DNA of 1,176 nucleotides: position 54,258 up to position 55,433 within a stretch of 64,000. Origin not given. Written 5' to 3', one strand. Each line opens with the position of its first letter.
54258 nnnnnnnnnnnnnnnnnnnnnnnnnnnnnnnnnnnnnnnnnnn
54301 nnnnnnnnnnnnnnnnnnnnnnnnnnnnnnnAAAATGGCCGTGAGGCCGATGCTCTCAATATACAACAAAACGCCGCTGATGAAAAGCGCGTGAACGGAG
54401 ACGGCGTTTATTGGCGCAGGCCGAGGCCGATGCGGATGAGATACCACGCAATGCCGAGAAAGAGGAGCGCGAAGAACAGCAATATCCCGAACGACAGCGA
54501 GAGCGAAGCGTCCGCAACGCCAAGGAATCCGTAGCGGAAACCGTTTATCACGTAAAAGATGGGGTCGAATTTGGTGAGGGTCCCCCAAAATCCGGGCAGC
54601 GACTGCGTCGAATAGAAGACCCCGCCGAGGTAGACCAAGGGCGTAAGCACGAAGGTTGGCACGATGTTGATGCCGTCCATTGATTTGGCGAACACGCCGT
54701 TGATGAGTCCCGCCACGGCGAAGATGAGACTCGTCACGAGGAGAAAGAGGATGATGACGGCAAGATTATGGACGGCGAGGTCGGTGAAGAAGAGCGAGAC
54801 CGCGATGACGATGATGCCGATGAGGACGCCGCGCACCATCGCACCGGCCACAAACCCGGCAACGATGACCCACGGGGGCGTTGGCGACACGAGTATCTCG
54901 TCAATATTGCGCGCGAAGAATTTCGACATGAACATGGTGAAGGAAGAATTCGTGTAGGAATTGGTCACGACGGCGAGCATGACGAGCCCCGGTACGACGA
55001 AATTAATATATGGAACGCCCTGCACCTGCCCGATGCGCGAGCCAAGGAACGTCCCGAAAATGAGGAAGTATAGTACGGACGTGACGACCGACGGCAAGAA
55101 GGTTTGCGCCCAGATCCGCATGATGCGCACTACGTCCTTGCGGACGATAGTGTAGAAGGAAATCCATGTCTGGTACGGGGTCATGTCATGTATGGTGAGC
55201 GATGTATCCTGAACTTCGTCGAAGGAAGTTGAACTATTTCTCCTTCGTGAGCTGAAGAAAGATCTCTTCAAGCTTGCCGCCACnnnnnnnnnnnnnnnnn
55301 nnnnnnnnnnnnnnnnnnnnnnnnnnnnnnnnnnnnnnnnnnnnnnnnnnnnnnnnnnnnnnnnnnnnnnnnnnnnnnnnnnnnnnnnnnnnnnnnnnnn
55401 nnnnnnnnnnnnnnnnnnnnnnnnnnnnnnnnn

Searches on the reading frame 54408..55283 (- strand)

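Call 16: search_protein_families(library=pfam, max_evalue=0.001, proteins=[window:54408-55283:-])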
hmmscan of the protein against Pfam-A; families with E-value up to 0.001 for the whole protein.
window:54408-55283:- (291 aa): 2 families
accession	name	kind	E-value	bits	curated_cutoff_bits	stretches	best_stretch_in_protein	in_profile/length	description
PF01061.29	ABC2_membrane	-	2e-31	109.6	26.9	1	43-253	3-210/211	ABC-2 type transporter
PF12698.13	ABC2_membrane_3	-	1.4e-08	34.6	31.6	1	92-281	160-347/347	ABC-2 family transporter protein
